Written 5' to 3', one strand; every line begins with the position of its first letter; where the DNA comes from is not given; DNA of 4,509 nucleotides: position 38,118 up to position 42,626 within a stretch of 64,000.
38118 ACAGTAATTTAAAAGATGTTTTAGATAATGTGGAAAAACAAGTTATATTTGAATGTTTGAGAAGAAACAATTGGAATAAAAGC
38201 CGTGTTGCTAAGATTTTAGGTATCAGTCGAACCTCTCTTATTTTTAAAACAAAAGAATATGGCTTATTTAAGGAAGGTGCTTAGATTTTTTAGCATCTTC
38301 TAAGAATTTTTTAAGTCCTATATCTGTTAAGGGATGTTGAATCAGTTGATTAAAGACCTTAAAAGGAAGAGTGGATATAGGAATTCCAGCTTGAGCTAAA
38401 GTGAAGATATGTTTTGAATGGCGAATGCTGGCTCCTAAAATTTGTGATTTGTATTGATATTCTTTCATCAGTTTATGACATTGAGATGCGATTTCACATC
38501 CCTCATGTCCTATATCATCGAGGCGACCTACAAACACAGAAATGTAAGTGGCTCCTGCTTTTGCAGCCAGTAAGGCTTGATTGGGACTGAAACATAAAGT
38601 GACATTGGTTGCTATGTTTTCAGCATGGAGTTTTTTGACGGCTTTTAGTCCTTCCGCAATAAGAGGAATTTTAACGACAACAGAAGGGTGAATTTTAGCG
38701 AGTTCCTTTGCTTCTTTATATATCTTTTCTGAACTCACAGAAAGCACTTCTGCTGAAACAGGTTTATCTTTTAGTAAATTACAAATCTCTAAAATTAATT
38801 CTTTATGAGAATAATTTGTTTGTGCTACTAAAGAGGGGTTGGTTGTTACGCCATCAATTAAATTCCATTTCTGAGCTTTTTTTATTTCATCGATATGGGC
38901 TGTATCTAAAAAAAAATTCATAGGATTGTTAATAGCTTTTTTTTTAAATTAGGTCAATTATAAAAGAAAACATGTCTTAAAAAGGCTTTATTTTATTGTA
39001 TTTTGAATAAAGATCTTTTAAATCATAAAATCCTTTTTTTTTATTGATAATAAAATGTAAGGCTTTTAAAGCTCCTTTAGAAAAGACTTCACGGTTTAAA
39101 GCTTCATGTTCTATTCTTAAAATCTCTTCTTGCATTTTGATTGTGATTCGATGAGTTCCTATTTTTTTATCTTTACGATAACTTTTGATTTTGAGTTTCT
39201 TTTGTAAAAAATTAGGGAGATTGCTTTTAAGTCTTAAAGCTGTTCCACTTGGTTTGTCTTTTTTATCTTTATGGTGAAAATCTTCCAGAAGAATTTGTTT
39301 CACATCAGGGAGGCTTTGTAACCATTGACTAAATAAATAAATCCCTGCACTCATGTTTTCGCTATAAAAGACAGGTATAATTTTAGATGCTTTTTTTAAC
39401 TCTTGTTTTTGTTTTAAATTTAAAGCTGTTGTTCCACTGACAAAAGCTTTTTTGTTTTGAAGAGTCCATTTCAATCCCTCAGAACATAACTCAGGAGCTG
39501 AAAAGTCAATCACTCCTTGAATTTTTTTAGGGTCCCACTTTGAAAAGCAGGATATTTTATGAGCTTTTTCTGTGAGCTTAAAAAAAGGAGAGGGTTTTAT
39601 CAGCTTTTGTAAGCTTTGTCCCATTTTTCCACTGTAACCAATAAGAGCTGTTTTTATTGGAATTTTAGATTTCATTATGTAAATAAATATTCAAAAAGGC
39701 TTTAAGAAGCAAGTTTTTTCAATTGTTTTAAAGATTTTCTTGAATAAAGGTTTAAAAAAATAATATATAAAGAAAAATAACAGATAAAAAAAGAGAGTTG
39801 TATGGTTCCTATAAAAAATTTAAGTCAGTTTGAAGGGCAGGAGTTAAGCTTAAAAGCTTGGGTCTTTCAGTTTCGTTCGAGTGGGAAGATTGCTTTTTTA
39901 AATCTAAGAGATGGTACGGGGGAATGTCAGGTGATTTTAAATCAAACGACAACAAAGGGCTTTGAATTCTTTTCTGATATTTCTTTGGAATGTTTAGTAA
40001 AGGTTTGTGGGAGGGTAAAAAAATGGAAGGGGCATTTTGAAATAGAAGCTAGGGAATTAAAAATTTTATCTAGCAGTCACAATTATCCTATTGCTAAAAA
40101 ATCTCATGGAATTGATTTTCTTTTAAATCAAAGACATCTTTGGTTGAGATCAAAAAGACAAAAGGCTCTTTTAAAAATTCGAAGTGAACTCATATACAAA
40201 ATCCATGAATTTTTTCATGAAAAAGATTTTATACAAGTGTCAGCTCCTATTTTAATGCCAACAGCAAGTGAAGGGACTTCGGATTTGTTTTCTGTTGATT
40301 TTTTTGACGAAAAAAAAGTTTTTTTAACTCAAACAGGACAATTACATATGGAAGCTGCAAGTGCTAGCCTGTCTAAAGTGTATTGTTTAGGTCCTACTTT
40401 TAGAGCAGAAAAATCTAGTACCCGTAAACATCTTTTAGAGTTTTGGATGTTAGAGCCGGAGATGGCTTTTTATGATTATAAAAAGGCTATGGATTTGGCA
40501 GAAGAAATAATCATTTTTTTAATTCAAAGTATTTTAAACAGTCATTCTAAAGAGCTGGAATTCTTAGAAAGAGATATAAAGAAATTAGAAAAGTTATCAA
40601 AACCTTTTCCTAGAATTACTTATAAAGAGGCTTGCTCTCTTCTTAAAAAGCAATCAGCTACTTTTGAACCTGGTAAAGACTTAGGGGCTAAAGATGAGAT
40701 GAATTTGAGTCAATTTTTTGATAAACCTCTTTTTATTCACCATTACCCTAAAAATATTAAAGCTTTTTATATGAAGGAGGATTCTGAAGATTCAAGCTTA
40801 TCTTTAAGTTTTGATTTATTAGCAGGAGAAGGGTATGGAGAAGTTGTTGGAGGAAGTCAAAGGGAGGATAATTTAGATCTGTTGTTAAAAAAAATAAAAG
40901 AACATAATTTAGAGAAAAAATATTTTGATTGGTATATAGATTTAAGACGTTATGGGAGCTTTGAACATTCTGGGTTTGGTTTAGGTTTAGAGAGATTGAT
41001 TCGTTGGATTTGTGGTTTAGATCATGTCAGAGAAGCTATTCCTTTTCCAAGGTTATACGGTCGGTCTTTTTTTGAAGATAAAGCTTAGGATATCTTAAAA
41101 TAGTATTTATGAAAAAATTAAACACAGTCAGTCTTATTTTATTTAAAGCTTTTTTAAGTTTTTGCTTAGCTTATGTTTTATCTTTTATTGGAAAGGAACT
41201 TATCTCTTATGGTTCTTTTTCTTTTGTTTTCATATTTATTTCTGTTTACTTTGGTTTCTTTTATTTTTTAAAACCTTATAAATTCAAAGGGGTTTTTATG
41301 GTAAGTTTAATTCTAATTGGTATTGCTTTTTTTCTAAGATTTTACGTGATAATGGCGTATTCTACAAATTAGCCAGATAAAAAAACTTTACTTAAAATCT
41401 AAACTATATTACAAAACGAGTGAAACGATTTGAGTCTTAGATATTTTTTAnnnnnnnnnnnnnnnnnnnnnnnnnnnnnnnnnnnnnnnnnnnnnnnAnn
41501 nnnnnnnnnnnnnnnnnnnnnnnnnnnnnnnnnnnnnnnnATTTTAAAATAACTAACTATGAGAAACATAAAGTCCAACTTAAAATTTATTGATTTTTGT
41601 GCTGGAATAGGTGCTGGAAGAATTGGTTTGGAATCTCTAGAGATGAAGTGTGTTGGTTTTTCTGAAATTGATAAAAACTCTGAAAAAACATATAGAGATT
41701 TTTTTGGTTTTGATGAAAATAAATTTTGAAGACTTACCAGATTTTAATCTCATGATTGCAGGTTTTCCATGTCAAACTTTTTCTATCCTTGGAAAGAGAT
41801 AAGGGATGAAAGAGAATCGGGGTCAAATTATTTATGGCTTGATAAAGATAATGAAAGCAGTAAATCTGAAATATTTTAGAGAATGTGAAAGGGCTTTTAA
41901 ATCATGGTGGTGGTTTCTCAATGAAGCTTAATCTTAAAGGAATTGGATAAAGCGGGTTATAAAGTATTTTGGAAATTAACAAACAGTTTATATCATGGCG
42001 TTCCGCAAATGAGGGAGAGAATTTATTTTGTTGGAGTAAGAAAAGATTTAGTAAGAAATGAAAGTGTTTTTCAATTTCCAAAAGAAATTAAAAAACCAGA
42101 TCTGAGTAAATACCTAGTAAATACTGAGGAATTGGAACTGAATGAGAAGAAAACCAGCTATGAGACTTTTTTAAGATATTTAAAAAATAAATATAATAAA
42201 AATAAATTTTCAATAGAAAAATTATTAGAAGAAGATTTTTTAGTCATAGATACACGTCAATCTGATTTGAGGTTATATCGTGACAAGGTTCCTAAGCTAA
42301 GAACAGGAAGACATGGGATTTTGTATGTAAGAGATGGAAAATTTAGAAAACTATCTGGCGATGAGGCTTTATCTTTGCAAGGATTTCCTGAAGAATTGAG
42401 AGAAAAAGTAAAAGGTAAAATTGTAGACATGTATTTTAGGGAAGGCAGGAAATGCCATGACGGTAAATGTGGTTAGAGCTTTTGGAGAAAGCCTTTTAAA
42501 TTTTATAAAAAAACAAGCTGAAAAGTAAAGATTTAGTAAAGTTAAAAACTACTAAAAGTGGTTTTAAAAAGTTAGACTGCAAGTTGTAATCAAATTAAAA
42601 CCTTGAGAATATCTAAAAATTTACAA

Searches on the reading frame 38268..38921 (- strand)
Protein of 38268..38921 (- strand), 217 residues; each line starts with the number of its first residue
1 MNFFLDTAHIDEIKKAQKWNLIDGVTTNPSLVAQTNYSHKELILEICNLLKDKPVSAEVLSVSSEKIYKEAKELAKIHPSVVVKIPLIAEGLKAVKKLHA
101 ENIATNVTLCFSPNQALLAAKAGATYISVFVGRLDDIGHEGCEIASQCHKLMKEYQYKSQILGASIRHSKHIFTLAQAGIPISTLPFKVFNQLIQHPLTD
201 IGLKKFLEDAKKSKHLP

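Call 55: search_protein_families(library=pfam, proteins=[window:38268-38921:-], max_evalue=0.001)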
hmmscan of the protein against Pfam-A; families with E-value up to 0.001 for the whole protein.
window:38268-38921:- (217 aa): 1 family
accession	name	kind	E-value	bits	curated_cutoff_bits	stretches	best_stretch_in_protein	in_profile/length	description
PF00923.25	TAL_FSA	-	3.4e-56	191.1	27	1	3-200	1-239/285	Transaldolase/Fructose-6-phosphate aldolase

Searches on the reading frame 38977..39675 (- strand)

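Call 55: search_protein_families(library=pfam, proteins=[window:38977-39675:-], max_evalue=0.001)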
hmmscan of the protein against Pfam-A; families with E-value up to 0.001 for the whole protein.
window:38977-39675:- (232 aa): 2 families
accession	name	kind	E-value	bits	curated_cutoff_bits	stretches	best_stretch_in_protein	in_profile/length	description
PF05173.19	DapB_C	-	6.2e-24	84.8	27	1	120-222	14-120/121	Dihydrodipicolinate reductase, C-terminus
PF01113.26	DapB_N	-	5.9e-18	65.6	25.6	1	7-108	1-124/124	Dihydrodipicolinate reductase, N-terminus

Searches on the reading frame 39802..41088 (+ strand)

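Call 55: search_protein_families(library=pfam, proteins=[window:39802-41088:+], max_evalue=0.001)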
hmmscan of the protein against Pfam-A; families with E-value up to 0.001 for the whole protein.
window:39802-41088:+ (428 aa): 2 families
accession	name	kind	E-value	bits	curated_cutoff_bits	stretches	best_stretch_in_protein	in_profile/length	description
PF00152.25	tRNA-synt_2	-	2.7e-73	247.1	25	1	105-417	3-306/308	tRNA synthetases class II (D, K and N)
PF01336.31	tRNA_anti-codon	-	2e-16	60.1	27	1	16-89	2-75/75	OB-fold nucleic acid binding domain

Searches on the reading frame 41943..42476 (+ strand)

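Call 56: search_protein_families(library=pfam, proteins=[window:41943-42476:+], max_evalue=0.001)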
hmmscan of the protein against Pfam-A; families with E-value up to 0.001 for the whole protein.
window:41943-42476:+ (177 aa): 1 family
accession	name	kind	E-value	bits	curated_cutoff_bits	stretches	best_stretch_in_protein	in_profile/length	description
PF00145.23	DNA_methylase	-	4.1e-18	66.3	22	1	1-165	130-304/324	C-5 cytosine-specific DNA methylase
